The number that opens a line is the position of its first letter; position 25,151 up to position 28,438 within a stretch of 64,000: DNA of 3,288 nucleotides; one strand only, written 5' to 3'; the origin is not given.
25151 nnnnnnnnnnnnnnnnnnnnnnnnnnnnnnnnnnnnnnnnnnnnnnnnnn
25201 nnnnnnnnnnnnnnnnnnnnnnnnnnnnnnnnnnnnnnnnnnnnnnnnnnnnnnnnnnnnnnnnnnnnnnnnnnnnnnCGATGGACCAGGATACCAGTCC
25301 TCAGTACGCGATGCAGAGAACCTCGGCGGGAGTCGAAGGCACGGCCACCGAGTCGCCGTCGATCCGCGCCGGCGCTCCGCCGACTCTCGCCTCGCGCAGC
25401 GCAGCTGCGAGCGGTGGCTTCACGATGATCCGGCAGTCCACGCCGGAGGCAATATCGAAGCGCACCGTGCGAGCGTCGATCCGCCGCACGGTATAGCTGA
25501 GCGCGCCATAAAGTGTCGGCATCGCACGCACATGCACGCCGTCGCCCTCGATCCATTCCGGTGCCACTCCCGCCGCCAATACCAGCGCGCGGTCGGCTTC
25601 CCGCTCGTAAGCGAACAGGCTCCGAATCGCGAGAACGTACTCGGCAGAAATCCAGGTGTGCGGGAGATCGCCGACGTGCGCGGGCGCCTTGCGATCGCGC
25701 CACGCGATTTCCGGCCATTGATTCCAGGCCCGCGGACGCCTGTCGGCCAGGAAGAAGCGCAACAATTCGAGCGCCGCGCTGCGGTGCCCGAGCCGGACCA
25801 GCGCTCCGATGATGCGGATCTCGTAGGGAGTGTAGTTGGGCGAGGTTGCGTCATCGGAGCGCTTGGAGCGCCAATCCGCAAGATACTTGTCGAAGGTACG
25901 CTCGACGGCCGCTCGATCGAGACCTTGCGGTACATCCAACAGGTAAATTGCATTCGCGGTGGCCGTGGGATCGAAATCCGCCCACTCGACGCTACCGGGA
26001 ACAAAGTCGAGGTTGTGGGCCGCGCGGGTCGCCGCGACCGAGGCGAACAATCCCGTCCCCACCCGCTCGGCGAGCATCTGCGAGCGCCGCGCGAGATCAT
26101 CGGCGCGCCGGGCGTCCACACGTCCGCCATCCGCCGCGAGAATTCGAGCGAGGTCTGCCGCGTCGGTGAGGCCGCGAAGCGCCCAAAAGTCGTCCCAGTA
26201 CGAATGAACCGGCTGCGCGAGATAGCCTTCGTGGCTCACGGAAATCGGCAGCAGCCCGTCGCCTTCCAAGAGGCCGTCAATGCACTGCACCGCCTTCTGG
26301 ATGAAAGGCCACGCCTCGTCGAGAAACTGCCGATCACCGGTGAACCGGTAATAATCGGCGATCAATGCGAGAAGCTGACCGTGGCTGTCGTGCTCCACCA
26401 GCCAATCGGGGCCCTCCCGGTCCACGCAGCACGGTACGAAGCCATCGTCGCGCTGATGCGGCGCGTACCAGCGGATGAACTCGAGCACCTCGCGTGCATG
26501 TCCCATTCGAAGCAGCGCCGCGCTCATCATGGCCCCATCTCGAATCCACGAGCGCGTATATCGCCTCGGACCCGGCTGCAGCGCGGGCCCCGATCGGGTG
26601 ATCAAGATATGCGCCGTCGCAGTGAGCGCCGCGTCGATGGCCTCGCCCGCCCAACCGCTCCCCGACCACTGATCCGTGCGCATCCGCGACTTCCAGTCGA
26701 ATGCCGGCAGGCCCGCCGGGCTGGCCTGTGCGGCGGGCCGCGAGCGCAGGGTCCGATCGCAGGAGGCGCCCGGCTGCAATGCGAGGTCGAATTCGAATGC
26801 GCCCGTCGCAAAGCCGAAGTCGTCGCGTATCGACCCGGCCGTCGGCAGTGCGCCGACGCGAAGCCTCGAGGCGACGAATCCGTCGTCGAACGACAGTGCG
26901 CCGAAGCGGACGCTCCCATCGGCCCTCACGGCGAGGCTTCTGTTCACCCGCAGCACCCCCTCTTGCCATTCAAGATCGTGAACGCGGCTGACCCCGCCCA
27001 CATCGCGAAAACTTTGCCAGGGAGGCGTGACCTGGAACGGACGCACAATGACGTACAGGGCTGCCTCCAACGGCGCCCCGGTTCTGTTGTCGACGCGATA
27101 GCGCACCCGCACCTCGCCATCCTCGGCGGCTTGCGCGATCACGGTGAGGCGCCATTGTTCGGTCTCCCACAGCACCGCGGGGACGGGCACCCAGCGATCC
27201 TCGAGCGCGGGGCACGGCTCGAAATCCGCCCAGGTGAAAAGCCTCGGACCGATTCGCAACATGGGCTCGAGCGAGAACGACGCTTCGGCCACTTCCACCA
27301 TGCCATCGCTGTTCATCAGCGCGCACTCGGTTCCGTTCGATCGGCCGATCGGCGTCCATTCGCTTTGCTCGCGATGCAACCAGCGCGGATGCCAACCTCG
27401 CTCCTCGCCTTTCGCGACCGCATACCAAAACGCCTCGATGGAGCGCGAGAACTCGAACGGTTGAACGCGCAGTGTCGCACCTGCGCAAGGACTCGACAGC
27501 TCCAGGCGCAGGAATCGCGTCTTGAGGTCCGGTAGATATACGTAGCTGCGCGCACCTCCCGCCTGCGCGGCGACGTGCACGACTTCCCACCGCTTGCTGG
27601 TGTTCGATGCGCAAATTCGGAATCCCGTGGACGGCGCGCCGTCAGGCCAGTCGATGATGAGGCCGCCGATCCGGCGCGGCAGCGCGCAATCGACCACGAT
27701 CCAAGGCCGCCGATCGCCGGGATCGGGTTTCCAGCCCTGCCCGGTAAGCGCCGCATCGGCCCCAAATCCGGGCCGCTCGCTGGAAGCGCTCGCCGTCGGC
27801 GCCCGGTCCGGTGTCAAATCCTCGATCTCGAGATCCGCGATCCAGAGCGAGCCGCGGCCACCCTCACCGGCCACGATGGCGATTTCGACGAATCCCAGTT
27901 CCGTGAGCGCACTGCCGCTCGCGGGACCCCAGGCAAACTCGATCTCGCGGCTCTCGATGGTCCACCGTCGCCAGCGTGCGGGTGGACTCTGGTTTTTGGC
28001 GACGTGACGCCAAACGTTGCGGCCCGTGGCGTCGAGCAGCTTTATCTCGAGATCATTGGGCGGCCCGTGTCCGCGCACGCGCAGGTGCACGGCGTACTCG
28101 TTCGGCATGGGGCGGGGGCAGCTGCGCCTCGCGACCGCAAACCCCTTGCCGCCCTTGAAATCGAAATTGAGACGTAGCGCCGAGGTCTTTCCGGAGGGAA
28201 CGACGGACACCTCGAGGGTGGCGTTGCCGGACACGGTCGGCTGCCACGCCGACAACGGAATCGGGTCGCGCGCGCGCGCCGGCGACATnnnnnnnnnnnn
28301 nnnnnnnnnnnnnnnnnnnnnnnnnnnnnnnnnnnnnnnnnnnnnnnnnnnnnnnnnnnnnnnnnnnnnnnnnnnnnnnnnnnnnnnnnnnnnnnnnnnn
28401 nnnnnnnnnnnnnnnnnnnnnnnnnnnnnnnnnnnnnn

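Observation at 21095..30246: Tightly coupled four-gene operon: TPR-GGDEF cyclase, leaderless discoidin/glycosidase-like giant, SbmA-type ABC with dead ATPase, secreted dead CocE-fold protein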

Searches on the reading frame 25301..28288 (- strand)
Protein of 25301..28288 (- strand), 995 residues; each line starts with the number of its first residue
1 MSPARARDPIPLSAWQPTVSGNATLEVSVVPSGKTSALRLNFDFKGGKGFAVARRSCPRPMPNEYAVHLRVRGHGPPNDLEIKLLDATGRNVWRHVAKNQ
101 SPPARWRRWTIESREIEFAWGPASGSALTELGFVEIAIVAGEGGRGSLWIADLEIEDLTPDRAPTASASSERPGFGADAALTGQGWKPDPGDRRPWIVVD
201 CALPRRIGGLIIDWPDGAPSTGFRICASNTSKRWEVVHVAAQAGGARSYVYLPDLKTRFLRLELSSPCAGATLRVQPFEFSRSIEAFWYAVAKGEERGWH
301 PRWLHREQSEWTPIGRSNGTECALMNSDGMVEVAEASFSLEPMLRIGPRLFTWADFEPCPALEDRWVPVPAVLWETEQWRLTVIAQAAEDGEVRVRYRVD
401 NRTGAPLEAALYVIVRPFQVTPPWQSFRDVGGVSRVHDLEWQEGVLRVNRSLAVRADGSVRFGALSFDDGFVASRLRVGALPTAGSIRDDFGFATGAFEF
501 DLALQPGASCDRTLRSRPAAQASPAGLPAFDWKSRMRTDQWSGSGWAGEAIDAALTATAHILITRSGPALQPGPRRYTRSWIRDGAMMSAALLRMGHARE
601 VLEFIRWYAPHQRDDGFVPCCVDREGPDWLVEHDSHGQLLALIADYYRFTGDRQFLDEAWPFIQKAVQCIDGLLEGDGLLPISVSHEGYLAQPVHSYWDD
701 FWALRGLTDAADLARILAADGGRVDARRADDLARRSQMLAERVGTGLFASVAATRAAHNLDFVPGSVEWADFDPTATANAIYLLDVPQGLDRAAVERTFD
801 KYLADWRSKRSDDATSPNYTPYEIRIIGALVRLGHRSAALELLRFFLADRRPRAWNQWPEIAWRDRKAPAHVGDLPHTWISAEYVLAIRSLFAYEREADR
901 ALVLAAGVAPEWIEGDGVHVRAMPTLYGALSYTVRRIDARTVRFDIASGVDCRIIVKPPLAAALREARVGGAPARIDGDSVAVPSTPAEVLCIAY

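Call 3: search_protein_families(library=pfam, proteins=[window:25301-28288:-], max_evalue=0.01)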
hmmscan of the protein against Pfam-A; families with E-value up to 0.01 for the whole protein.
window:25301-28288:- (995 aa): 3 families
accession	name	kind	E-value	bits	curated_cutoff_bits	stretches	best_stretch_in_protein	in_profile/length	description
PF00754.31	F5_F8_type_C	-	5.2e-10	40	28.2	1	166-266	2-114/127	F5/8 type C domain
PF06202.20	GDE_C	-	0.0055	16.1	21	1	568-668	16-115/367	Amylo-alpha-1,6-glucosidase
PF22124.2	Glyco_hydro_95_cat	-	0.0056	16.1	27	1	620-670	153-203/408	Glycosyl hydrolase family 95 catalytic domain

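Call 7: search_protein_families(library=ncbifam, proteins=[window:25301-28288:-], max_evalue=0.001)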
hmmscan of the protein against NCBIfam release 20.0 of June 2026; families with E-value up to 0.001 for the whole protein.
window:25301-28288:- (995 aa): 1 family
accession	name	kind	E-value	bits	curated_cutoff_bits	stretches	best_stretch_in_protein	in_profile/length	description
TIGR01577.1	oligosac_amyl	hypoth_equivalog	8e-10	37.9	820.7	1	577-670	292-389/616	oligosaccharide amylase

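Call 12: find_related_loci(query=window:25301-28288:-, collection=genome_contigs, flank=10000)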
Query window:25301-28288:- (995 aa) in genome_contigs; peptide patterns used: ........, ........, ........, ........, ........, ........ (x = any residue, [..] = any of these).
600 stretches matched a pattern (row limit reached: there are more); 573 encode a relative of the query (tblastn E <= 1e-3); the best 80 are kept; 80 distinct loci.
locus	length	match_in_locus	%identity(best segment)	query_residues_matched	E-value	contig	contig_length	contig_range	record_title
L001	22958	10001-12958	82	1-995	0e+0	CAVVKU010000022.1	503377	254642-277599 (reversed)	MAG: uncultured Gammaproteobacteria bacterium isolate MFD04780.bin.2.110 genome assembly, contig: contig_3987, whole gen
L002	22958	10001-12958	77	1-995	0e+0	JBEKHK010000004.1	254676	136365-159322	MAG: Steroidobacteraceae bacterium isolate SPRUCE 275 SPRUCE_275_4, whole genome shotgun sequence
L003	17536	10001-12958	73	1-995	0e+0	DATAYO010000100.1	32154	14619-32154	MAG TPA_asm: Steroidobacteraceae bacterium isolate SMAG_U5681 k141_65384, whole genome shotgun sequence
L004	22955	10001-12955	64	1-993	0e+0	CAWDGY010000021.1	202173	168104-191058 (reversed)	MAG: uncultured Gammaproteobacteria bacterium isolate MFD05705.bin.2.153 genome assembly, contig: contig_80997, whole ge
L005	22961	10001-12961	79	1-995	0e+0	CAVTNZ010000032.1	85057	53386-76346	MAG: uncultured Gammaproteobacteria bacterium isolate MFD04752.bin.3.293 genome assembly, contig: contig_172794, whole g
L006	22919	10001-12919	65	15-995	0e+0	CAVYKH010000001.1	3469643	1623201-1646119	MAG: uncultured Gammaproteobacteria bacterium isolate MFD05580.bin.1.115 genome assembly, contig: contig_13559, whole ge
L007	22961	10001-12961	62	1-995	0e+0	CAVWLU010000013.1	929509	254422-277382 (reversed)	MAG: uncultured Gammaproteobacteria bacterium isolate MFD04434.bin.1.31 genome assembly, contig: contig_4827, whole geno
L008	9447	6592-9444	66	5-965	0e+0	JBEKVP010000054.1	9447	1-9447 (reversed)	MAG: Steroidobacteraceae bacterium isolate SPRUCE 607 SPRUCE_607_54, whole genome shotgun sequence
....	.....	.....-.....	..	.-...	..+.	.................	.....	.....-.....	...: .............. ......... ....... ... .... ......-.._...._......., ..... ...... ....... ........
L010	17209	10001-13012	63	1-995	0e+0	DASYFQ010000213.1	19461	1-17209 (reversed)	MAG TPA_asm: Steroidobacteraceae bacterium isolate SMAG_U5019 k141_3231811, whole genome shotgun sequence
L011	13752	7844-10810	64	1-992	0e+0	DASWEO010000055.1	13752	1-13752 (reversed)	MAG TPA_asm: Steroidobacteraceae bacterium isolate SMAG_U2764 k141_700600, whole genome shotgun sequence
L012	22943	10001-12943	64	10-994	0e+0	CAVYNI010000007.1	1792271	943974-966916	MAG: uncultured Gammaproteobacteria bacterium isolate MFD05705.bin.1.35 genome assembly, contig: contig_8319, whole geno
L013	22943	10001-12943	63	1-989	0e+0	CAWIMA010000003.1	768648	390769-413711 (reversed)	MAG: uncultured Gammaproteobacteria bacterium isolate MFD05377.bin.2.12 genome assembly, contig: contig_28461, whole gen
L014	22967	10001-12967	61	1-995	0e+0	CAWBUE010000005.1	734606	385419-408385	MAG: uncultured Gammaproteobacteria bacterium isolate MFD04580.bin.1.79 genome assembly, contig: contig_26278, whole gen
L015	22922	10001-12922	61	13-992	0e+0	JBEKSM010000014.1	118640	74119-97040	MAG: Steroidobacteraceae bacterium isolate SPRUCE 534 SPRUCE_534_14, whole genome shotgun sequence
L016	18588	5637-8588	60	3-992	0e+0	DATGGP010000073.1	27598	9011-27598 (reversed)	MAG TPA_asm: Casimicrobiaceae bacterium isolate SMAG_U9757 k141_1766750, whole genome shotgun sequence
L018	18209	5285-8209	63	15-993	0e+0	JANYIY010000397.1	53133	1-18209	MAG: Gammaproteobacteria bacterium isolate GL140_3_metabinner_193 GL140_3_k141_103281, whole genome shotgun sequence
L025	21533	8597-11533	55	13-994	0e+0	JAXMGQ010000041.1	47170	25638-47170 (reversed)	MAG: Steroidobacteraceae bacterium isolate STL-PRO117 C4.126.fa-41, whole genome shotgun sequence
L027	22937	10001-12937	52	8-990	0e+0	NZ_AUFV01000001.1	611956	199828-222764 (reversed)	Solimonas flava DSM 18980 K343DRAFT_scaffold00001.1_C, whole genome shotgun sequence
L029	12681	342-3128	51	13-990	0e+0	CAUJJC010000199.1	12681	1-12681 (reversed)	MAG: Verrucomicrobiota bacterium isolate KLAP44 genome assembly, contig: KLAP44_182536, whole genome shotgun sequence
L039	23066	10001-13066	45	12-990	0e+0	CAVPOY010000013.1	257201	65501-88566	MAG: uncultured Gammaproteobacteria bacterium isolate MFD09779.bin.2.53 genome assembly, contig: contig_3311, whole geno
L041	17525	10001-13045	45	12-993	0e+0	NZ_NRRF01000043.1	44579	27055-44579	Thiocystis violacea strain DSM 208 scaffold0043, whole genome shotgun sequence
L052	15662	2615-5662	43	1-990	0e+0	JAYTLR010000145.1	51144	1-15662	MAG: Akkermansia sp. isolate GFS_3381 GFS_3381_144, whole genome shotgun sequence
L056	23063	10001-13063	42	12-989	0e+0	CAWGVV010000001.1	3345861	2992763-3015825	MAG: uncultured delta proteobacterium isolate MFD02416.bin.1.4 genome assembly, contig: contig_29281, whole genome shotg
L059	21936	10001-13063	43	13-990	0e+0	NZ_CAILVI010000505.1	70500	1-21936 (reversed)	MAG: uncultured Thiodictyon sp. isolate D14_bin-1308, whole genome shotgun sequence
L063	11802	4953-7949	41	14-987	0e+0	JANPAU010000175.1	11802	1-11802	MAG: Akkermansiaceae bacterium isolate VAR_79_metabat_150_sub VAR_79_k141_2320828, whole genome shotgun sequence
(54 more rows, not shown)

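Call 13: search_solved_structures(query=window:25301-28288:-, max_evalue=0.1, show_alignments=2)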
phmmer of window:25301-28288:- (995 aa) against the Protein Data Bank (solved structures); distinct sequences matched with E-value up to 0.1: 1.
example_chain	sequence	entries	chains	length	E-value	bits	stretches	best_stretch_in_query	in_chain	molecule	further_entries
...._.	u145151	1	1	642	0.02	16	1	569-686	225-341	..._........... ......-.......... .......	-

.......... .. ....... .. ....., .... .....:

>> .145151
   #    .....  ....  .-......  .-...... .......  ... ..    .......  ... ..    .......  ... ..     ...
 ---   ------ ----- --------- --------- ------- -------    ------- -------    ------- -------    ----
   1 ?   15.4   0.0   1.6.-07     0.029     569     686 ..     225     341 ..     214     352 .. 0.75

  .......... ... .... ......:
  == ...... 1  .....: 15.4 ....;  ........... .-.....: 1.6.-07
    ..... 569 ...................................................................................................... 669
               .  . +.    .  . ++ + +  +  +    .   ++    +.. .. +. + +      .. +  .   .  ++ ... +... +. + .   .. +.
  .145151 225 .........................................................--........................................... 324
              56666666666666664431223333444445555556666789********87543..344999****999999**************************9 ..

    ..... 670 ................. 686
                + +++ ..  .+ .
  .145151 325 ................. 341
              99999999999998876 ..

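Call 22: find_homologous_proteins(query=window:25301-28288:-, max_evalue=1e-10)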
Query window:25301-28288:- (995 aa): 860 proteins with E <= 1e-10 among 8000 candidates; the best 120 are listed.
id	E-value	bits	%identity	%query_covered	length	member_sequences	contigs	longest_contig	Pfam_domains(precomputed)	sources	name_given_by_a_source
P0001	0.0e+0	2299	100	100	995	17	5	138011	PF00754.32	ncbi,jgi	jgi:hypothetical protein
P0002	0.0e+0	1959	85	100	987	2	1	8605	PF00754.32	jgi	jgi:hypothetical protein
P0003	0.0e+0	1873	82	100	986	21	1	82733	PF00754.32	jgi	-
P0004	0.0e+0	1861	81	100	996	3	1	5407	PF00754.32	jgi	jgi:hypothetical protein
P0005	0.0e+0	1854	80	100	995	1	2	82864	PF00754.32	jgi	jgi:hypothetical protein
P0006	0.0e+0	1844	80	100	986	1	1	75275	PF00754.32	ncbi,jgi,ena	jgi:hypothetical protein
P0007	0.0e+0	1829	79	100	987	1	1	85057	PF00754.32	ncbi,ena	-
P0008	0.0e+0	1808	78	100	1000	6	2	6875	PF00754.32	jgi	jgi:hypothetical protein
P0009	0.0e+0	1787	78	100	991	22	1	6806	PF00754.32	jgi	jgi:hypothetical protein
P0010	0.0e+0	1773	77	100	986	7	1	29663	PF00754.32,PF22633.4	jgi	-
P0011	0.0e+0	1763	77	99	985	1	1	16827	PF00754.32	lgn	-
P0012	0.0e+0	1760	77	100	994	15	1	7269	PF00754.32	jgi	jgi:hypothetical protein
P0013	0.0e+0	1754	77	100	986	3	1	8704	PF00754.32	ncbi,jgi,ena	jgi:hypothetical protein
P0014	0.0e+0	1741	76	100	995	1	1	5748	PF00754.32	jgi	jgi:hypothetical protein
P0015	0.0e+0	1731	75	100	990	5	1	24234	PF00754.32,PF22633.4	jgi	jgi:hypothetical protein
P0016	0.0e+0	1715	74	100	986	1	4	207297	PF00754.32,PF22633.4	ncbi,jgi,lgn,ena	jgi:hypothetical protein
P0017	0.0e+0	1714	75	100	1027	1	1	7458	PF00754.32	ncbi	-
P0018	0.0e+0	1705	75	99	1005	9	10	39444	PF00754.32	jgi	jgi:hypothetical protein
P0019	0.0e+0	1704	75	99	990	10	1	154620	PF00754.32,PF22633.4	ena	-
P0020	0.0e+0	1664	73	100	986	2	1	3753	PF00754.32,PF22633.4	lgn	-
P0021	0.0e+0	1590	70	100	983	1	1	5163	PF00754.32,PF22633.4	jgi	jgi:hypothetical protein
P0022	0.0e+0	1516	67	99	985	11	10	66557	PF00754.32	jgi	-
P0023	0.0e+0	1513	66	99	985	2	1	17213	PF00754.32,PF22633.4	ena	-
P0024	0.0e+0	1511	67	99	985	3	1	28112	PF00754.32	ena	-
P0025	0.0e+0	1506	67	99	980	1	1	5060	PF00754.32,PF22633.4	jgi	jgi:hypothetical protein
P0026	0.0e+0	1506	67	99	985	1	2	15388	PF00754.32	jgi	jgi:hypothetical protein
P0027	0.0e+0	1504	66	99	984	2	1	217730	PF00754.32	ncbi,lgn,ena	ncbi:MAG: discoidin domain-containing protein [Steroidobacteraceae bacterium]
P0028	0.0e+0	1504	66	99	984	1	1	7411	PF00754.32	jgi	jgi:hypothetical protein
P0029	0.0e+0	1500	66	99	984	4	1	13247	PF00754.32,PF22633.4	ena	-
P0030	0.0e+0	1500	66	99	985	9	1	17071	PF00754.32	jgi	jgi:hypothetical protein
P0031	0.0e+0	1499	66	99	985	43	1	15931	PF00754.32,PF22633.4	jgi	jgi:F5/8 type C domain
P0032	0.0e+0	1496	66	99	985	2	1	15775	PF00754.32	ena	-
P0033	0.0e+0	1493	66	99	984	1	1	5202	PF00754.32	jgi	-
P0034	0.0e+0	1488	65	99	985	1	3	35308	PF00754.32,PF22633.4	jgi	jgi:hypothetical protein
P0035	0.0e+0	1486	65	99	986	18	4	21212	PF00754.32,PF22633.4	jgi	jgi:hypothetical protein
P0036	0.0e+0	1485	66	100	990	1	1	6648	PF00754.32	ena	-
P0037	0.0e+0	1485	66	99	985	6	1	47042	PF00754.32,PF22633.4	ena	-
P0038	0.0e+0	1484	65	99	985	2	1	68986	PF00754.32,PF22633.4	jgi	jgi:hypothetical protein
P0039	0.0e+0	1484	64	99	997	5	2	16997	PF00754.32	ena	-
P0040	0.0e+0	1482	66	99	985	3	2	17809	PF00754.32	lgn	-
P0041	0.0e+0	1481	66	99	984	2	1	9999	PF00754.32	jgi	jgi:hypothetical protein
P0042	0.0e+0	1478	66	99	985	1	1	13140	PF00754.32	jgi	jgi:hypothetical protein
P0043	0.0e+0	1475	66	99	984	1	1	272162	PF00754.32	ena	-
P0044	0.0e+0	1473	65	99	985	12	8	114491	PF00754.32,PF22633.4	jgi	jgi:hypothetical protein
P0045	0.0e+0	1472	64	99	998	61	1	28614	PF00754.32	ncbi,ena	-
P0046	0.0e+0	1472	66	100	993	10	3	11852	PF00754.32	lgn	-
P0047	0.0e+0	1471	66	99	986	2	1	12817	PF00754.32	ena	-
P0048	0.0e+0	1469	66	99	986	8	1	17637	PF00754.32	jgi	jgi:F5/8 type C domain-containing protein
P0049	0.0e+0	1463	65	100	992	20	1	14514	PF00754.32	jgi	jgi:hypothetical protein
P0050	0.0e+0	1462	64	99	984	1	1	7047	PF00754.32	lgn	-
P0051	0.0e+0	1461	64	100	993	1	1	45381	PF00754.32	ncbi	-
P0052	0.0e+0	1461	65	98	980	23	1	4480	PF00754.32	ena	-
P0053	0.0e+0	1460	64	100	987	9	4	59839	PF00754.32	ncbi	ncbi:MAG: discoidin domain-containing protein [Steroidobacteraceae bacterium]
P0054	0.0e+0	1460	65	98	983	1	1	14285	PF00754.32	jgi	-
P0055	0.0e+0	1459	65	100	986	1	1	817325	PF00754.32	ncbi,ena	-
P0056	0.0e+0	1458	64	100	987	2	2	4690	PF00754.32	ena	-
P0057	0.0e+0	1457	64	100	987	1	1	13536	PF00754.32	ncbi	-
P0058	0.0e+0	1457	64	100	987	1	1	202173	PF00754.32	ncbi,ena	-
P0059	0.0e+0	1455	64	100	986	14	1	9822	PF00754.32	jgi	jgi:hypothetical protein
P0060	0.0e+0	1455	64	100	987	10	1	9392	PF00754.32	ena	-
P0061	0.0e+0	1455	65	98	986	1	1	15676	PF00754.32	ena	-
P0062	0.0e+0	1455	65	98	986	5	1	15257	PF00754.32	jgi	jgi:hypothetical protein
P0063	0.0e+0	1455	65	100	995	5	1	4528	PF00754.32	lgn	-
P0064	0.0e+0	1454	66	99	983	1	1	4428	PF00754.32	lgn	-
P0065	0.0e+0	1454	64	100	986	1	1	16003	PF00754.32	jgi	jgi:hypothetical protein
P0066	0.0e+0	1452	65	99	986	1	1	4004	PF00754.32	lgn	-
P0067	0.0e+0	1450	64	100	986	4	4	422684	PF00754.32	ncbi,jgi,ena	jgi:hypothetical protein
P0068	0.0e+0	1449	64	99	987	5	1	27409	PF00754.32,PF22633.4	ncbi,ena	-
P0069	0.0e+0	1448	65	98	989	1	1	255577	PF00754.32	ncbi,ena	-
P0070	0.0e+0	1447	64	100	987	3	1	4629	PF00754.32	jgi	-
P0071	0.0e+0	1447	65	99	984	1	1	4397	PF00754.32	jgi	jgi:hypothetical protein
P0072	0.0e+0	1447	65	99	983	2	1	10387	PF00754.32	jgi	jgi:hypothetical protein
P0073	0.0e+0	1446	65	100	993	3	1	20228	PF00754.32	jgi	jgi:F5/8 type C domain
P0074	0.0e+0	1446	65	99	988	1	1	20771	PF00754.32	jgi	-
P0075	0.0e+0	1446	65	99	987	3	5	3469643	PF00754.32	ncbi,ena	ncbi:MAG: discoidin domain-containing protein [Steroidobacteraceae bacterium]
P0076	0.0e+0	1443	64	99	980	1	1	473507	PF00754.32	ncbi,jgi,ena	jgi:hypothetical protein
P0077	0.0e+0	1441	64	100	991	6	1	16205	PF00754.32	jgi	jgi:hypothetical protein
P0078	0.0e+0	1440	64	100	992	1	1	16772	PF00754.32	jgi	jgi:hypothetical protein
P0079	0.0e+0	1440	64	99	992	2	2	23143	PF00754.32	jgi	jgi:F5/8 type C domain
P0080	0.0e+0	1440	64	100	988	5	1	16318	PF00754.32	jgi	jgi:hypothetical protein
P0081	0.0e+0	1439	64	99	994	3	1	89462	PF00754.32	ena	-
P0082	0.0e+0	1439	64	100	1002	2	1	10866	PF00754.32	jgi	jgi:hypothetical protein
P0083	0.0e+0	1439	64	99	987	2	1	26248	PF00754.32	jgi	jgi:F5/8 type C domain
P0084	0.0e+0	1438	64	98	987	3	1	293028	PF00754.32,PF22633.4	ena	-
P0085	0.0e+0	1438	64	99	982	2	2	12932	PF00754.32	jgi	jgi:hypothetical protein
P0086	0.0e+0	1436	64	98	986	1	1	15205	PF00754.32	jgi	-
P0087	0.0e+0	1436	64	100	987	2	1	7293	PF00754.32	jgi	jgi:hypothetical protein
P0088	0.0e+0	1436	65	99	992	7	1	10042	PF00754.32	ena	-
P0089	0.0e+0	1435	64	100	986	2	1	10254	PF00754.32,PF22633.4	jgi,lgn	jgi:hypothetical protein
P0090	0.0e+0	1435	65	99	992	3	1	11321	PF00754.32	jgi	jgi:hypothetical protein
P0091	0.0e+0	1434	64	99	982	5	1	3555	PF00754.32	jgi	jgi:hypothetical protein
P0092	0.0e+0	1434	64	100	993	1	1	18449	PF00754.32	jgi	jgi:hypothetical protein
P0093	0.0e+0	1433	63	100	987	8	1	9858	PF00754.32,PF22633.4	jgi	jgi:hypothetical protein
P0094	0.0e+0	1433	64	98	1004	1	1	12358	PF00754.32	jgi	jgi:hypothetical protein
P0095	0.0e+0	1432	64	100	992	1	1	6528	PF00754.32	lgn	-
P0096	0.0e+0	1430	64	100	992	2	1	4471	PF00754.32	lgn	-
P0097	0.0e+0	1429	63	100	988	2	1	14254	PF00754.32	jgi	jgi:F5/8 type C domain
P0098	0.0e+0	1429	64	99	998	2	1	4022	PF00754.32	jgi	jgi:hypothetical protein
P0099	0.0e+0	1429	64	99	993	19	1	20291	PF00754.32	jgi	jgi:hypothetical protein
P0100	0.0e+0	1428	64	100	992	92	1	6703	PF00754.32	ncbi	-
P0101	0.0e+0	1427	64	100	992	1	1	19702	PF00754.32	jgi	jgi:F5/8 type C domain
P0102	0.0e+0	1426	63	99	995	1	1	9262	PF00754.32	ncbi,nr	ncbi:MAG: hypothetical protein JWN43_4124 [Gammaproteobacteria bacterium]|nr:hypothetical protein [G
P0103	0.0e+0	1426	64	99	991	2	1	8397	PF00754.32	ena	-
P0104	0.0e+0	1426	64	98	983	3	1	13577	PF00754.32,PF22633.4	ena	-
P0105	0.0e+0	1426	63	99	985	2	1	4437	PF00754.32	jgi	jgi:hypothetical protein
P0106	0.0e+0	1425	63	100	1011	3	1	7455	PF00754.32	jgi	jgi:hypothetical protein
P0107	0.0e+0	1425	64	99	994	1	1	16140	PF00754.32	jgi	jgi:F5/8 type C domain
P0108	0.0e+0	1424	64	99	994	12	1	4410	PF00754.32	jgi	jgi:hypothetical protein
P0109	0.0e+0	1424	63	100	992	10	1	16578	PF00754.32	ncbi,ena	-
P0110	0.0e+0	1423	64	99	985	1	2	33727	PF00754.32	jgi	jgi:hypothetical protein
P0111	0.0e+0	1422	63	100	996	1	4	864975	PF00754.32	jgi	jgi:hypothetical protein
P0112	0.0e+0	1422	62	100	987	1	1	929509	PF00754.32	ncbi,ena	-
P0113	0.0e+0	1422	64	99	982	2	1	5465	PF00754.32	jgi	jgi:hypothetical protein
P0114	0.0e+0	1421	64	99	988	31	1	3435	PF00754.32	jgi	jgi:hypothetical protein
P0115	0.0e+0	1420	64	98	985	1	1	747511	PF00754.32,PF22633.4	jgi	jgi:F5/8 type C domain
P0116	0.0e+0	1419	64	98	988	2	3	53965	PF00754.32,PF22633.4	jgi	jgi:hypothetical protein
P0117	0.0e+0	1419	63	100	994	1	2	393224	PF00754.32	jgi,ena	jgi:hypothetical protein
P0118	0.0e+0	1419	64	98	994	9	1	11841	PF00754.32,PF22633.4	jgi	jgi:hypothetical protein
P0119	0.0e+0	1419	63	98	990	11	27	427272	PF00754.32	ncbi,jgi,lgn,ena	jgi:hypothetical protein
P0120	0.0e+0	1419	63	100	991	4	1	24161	PF00754.32,PF22633.4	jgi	jgi:hypothetical protein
